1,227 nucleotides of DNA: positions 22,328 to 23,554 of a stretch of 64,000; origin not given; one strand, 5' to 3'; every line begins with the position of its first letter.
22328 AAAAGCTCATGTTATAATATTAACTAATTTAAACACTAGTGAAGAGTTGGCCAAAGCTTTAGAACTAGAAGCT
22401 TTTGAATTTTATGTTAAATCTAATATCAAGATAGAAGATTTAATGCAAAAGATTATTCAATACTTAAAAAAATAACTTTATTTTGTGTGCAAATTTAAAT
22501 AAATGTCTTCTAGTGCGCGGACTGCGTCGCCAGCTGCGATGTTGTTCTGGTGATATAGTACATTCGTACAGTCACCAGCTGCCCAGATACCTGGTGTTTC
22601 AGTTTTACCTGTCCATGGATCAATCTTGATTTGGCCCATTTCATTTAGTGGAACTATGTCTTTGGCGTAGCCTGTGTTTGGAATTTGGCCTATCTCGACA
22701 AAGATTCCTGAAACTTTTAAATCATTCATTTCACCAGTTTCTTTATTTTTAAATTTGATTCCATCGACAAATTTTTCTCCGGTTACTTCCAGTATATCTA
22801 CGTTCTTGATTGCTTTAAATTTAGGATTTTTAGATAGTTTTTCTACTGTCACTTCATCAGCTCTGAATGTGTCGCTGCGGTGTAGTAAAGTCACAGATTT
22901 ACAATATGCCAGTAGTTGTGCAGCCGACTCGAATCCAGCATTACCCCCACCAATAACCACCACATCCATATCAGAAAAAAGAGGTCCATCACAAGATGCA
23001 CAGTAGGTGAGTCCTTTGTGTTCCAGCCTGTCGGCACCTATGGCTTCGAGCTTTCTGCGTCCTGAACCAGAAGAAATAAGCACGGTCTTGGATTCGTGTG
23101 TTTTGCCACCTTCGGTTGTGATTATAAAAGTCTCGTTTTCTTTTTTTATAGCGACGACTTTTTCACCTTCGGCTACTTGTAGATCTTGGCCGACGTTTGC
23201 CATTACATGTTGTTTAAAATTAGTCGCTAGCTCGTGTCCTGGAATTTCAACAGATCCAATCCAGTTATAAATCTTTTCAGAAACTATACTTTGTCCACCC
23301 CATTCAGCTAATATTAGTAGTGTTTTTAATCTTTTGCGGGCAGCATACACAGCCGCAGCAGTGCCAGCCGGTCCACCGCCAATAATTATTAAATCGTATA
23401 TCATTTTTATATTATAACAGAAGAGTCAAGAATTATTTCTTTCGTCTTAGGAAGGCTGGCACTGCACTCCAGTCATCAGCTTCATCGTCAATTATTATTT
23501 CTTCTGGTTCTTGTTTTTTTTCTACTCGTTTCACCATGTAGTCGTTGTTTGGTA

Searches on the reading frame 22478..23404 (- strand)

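Call 3: search_protein_families(library=pfam, proteins=[window:22478-23404:-], max_evalue=0.1)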
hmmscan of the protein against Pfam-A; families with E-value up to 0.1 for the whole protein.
window:22478-23404:- (308 aa): 16 families
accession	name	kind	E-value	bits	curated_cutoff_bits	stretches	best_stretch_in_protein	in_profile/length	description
PF07992.20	Pyr_redox_2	-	7.5e-42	144.2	26.1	1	3-283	1-280/291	Pyridine nucleotide-disulphide oxidoreductase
PF13738.12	Pyr_redox_3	-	1.3e-22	80.9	30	2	73-277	94-305/305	Pyridine nucleotide-disulphide oxidoreductase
PF01134.28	GIDA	-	2.5e-12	47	22.1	2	4-32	1-29/391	Glucose inhibited division protein A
PF12831.13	FAD_oxidored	-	6.5e-11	42.6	27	1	4-73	1-70/416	FAD dependent oxidoreductase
PF00070.33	Pyr_redox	-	1.7e-10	41.7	22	1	148-219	2-80/82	Pyridine nucleotide-disulphide oxidoreductase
PF03486.20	HI0933_like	-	1.1e-09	38.6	50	2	4-31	2-29/244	HI0933-like protein Rossmann domain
PF00890.30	FAD_binding_2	-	1.1e-09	38.5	20.4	1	4-34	1-31/414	FAD binding domain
PF01266.30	DAO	-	4.7e-08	33.4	27.9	1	4-38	1-38/353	FAD dependent oxidoreductase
PF05834.18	Lycopene_cycl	-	3.3e-07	30.1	23.4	1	4-31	1-30/380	Lycopene cyclase protein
PF01946.23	Thi4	-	4.2e-06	26.6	26.2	1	3-34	18-50/235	Thi4 family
PF04820.20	Trp_halogenase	-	4.8e-05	22.8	21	1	147-220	1-80/458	Tryptophan halogenase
PF13450.12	NAD_binding_8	-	0.00016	22.3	21.9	1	7-31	1-25/68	NAD(P)-binding Rossmann-like domain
PF01494.25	FAD_binding_3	-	0.00023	20.9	22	0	145-179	1-35/349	FAD binding domain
PF01262.27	AlaDh_PNT_C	-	0.0012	18.8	23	0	146-177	29-60/214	Alanine dehydrogenase/PNT, C-terminal domain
PF13454.12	NAD_binding_9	-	0.0027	18.1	21.8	0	67-113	106-153/155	FAD-NAD(P)-binding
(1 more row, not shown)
